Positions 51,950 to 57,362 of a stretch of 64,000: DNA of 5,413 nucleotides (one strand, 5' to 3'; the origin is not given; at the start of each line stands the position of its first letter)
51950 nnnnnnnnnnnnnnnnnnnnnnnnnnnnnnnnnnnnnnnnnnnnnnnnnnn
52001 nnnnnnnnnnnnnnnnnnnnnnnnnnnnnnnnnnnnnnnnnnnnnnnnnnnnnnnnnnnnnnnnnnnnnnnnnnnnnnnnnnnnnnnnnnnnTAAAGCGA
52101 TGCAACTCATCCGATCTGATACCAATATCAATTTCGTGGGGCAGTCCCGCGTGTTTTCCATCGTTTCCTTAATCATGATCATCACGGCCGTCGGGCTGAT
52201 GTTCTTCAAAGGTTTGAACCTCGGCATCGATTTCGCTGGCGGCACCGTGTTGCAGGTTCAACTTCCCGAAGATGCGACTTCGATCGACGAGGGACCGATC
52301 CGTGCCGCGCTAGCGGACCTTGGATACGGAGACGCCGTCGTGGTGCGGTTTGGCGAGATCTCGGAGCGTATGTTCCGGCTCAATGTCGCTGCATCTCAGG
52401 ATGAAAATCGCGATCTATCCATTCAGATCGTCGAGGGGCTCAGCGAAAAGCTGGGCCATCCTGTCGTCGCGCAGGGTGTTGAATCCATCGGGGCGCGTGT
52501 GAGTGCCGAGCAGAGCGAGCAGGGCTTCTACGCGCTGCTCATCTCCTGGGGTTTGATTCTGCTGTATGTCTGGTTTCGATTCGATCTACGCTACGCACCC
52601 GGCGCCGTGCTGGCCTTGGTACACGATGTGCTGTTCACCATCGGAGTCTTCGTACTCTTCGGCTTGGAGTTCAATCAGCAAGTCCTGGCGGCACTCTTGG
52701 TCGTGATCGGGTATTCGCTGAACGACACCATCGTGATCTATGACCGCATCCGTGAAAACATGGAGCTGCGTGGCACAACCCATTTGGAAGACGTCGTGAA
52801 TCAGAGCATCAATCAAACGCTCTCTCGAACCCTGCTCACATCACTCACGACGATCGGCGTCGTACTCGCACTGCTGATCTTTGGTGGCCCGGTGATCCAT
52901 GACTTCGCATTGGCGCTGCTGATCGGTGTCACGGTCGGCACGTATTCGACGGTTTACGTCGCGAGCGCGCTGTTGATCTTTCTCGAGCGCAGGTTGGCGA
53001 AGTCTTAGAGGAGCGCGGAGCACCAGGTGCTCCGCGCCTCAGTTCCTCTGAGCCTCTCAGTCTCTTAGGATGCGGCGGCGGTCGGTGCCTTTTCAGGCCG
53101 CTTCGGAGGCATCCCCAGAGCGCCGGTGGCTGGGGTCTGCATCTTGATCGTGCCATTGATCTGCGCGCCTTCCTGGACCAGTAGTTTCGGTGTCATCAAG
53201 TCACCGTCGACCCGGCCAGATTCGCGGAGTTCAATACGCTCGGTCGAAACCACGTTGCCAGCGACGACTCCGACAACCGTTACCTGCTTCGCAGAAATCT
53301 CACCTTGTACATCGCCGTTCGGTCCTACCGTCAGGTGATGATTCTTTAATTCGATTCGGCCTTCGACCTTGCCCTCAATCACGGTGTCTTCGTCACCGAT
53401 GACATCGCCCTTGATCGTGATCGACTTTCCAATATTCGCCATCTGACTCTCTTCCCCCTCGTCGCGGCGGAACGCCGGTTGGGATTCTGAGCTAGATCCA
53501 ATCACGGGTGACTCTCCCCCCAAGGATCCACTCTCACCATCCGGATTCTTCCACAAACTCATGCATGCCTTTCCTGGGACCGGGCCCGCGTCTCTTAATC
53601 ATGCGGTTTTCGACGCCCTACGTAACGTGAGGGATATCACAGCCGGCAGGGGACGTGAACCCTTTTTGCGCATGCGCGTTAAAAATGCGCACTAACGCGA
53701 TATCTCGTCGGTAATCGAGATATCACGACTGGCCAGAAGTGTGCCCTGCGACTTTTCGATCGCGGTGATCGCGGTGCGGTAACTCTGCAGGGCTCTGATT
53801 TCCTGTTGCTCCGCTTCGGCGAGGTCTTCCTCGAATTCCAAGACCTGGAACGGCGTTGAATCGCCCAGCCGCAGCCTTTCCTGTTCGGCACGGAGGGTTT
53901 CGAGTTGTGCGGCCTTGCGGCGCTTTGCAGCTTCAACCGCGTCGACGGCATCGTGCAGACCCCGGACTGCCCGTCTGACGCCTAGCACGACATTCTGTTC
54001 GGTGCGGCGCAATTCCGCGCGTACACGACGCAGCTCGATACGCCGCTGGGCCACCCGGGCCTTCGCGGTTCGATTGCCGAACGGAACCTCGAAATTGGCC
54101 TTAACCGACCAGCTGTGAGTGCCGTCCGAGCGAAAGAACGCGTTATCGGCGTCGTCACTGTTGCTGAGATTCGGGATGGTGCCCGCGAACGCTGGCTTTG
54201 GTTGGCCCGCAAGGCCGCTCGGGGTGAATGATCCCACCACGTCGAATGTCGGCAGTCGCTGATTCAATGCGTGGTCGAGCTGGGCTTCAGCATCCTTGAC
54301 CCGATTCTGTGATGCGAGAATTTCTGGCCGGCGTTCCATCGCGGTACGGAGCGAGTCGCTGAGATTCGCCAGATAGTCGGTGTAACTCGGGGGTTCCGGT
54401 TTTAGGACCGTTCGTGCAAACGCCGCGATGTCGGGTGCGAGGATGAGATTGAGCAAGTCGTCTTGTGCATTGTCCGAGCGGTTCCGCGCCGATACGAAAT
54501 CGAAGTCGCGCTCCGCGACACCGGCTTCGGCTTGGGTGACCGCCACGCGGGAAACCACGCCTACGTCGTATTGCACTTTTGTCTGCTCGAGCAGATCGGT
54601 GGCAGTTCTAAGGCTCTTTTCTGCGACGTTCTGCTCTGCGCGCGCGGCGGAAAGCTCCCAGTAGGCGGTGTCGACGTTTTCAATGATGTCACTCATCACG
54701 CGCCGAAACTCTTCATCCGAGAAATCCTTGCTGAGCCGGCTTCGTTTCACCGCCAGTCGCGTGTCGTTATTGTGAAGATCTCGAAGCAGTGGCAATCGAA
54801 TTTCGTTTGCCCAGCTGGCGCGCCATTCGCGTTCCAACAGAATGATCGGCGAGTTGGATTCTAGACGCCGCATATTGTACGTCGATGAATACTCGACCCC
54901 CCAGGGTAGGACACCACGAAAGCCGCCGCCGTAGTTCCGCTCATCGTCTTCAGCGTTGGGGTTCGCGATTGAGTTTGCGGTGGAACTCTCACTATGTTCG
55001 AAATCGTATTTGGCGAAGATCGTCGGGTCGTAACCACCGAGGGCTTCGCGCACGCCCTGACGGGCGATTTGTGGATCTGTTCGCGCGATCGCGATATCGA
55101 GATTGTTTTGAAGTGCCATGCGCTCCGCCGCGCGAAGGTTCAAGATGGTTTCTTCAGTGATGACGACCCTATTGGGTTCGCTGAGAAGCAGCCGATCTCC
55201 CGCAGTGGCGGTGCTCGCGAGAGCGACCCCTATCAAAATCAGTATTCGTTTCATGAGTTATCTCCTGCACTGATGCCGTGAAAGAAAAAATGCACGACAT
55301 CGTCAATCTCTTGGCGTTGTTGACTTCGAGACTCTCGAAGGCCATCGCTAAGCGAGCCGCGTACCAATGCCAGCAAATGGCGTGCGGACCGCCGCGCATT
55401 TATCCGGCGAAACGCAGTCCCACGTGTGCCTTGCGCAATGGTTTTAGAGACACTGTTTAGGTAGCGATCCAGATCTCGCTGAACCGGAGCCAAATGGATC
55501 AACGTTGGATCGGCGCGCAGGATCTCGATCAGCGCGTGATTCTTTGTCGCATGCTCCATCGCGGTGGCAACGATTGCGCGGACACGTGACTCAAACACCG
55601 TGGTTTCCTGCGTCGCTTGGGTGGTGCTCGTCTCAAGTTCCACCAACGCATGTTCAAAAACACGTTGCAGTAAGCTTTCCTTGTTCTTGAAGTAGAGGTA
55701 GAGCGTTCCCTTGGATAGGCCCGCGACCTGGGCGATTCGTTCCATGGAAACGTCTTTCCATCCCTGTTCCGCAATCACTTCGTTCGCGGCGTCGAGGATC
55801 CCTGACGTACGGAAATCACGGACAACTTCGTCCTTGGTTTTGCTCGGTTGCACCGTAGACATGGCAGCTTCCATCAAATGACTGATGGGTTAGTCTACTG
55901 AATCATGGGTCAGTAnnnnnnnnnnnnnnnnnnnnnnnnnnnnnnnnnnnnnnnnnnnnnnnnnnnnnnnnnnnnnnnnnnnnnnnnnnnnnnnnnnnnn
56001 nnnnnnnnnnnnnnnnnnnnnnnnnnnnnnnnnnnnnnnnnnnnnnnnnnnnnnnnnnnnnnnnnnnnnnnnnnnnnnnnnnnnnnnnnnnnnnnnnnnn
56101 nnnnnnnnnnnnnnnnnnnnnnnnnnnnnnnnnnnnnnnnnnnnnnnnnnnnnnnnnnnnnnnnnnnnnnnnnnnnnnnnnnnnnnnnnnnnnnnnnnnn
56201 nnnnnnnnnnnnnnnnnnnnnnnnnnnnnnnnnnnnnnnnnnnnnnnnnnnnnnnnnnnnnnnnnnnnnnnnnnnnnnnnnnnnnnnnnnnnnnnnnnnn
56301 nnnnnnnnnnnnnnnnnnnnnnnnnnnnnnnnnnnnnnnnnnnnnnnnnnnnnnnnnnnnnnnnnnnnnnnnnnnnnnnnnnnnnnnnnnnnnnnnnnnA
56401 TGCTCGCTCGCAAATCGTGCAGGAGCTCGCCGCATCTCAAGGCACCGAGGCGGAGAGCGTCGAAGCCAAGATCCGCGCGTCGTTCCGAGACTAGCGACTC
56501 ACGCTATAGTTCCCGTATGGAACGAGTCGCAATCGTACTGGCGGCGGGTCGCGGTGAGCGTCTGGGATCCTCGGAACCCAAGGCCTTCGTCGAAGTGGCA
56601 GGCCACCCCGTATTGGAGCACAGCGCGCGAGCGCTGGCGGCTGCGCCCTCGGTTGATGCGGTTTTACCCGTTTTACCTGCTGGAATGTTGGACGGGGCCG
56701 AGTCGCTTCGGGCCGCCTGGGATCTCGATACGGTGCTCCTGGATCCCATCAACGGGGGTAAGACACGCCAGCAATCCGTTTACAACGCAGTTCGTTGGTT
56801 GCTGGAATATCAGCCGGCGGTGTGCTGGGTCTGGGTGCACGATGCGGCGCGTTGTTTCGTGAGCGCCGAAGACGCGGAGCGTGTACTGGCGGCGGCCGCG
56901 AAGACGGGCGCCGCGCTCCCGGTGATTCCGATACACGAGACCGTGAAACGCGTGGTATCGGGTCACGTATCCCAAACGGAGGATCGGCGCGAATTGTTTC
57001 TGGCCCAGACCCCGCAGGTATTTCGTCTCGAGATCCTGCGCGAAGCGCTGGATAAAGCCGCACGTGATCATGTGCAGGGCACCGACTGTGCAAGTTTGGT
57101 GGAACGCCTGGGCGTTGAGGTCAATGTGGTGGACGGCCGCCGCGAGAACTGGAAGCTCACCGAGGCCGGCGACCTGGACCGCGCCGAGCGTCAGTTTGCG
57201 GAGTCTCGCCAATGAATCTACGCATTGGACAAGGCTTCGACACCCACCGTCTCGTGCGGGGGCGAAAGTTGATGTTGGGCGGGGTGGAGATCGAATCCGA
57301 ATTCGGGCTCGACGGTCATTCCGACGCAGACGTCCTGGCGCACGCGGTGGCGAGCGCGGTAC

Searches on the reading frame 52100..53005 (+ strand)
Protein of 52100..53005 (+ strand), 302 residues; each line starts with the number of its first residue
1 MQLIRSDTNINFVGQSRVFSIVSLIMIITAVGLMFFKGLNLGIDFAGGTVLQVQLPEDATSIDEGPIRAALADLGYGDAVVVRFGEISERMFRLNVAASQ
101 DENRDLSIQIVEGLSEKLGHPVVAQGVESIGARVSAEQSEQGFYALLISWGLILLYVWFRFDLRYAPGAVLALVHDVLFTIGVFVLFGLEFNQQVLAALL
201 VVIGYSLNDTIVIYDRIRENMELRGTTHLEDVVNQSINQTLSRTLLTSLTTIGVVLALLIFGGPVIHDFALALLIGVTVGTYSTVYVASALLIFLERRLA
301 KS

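Call 31: search_protein_families(library=pfam, proteins=[window:52100-53005:+], max_evalue=0.001)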
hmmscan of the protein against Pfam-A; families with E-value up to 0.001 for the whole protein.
window:52100-53005:+ (302 aa): 2 families
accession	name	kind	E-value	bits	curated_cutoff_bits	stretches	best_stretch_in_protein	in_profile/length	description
PF02355.23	SecD_SecF_C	-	6.4e-65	218.5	20.5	1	118-297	9-188/189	Protein export membrane protein SecD/SecF, C-terminal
PF07549.19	Sec_GG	-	2.1e-09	37.1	20.3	1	33-54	2-23/28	SecD/SecF GG Motif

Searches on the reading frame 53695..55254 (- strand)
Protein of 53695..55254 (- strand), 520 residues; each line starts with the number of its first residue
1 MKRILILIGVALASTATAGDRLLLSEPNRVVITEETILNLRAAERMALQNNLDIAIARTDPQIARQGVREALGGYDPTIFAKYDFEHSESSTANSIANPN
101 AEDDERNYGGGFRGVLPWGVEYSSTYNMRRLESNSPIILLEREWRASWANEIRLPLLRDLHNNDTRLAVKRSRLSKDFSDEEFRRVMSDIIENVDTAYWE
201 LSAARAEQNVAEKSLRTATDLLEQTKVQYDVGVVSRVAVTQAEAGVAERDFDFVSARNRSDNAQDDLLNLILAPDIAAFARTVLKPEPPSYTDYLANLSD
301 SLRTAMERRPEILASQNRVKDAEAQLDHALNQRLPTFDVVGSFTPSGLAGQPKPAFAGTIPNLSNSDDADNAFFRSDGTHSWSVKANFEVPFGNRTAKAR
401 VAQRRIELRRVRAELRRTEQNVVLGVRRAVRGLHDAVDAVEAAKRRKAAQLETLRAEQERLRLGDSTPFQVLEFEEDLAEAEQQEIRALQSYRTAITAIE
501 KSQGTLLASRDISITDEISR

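Call 31: search_protein_families(library=pfam, proteins=[window:53695-55254:-], max_evalue=0.001)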
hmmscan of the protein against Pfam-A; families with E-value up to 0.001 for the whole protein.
window:53695-55254:- (520 aa): 1 family
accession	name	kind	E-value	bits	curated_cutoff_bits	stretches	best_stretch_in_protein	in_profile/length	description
PF02321.23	OEP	-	3.5e-41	141.5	22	2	298-500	1-183/187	Outer membrane efflux protein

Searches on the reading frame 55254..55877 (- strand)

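Call 81: search_protein_families(library=pfam, proteins=[window:55254-55877:-], max_evalue=0.001)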
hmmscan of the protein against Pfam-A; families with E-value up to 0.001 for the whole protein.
window:55254-55877:- (208 aa): 1 family
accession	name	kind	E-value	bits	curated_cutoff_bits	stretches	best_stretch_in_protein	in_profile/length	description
PF00440.29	TetR_N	-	2e-17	63.1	24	1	27-73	1-47/47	Bacterial regulatory proteins, tetR family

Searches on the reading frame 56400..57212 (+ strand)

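Call 81: search_protein_families(library=pfam, proteins=[window:56400-57212:+], max_evalue=0.001)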
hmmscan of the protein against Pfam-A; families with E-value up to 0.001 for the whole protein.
window:56400-57212:+ (271 aa): 2 families
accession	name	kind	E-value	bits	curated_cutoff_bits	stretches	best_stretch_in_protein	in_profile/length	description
PF01128.25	IspD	-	7.2e-57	193.1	27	1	43-264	2-217/221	2-C-methyl-D-erythritol 4-phosphate cytidylyltransferase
PF12804.13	NTP_transf_3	-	5.9e-12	46.5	27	1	44-177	1-122/160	MobA-like NTP transferase domain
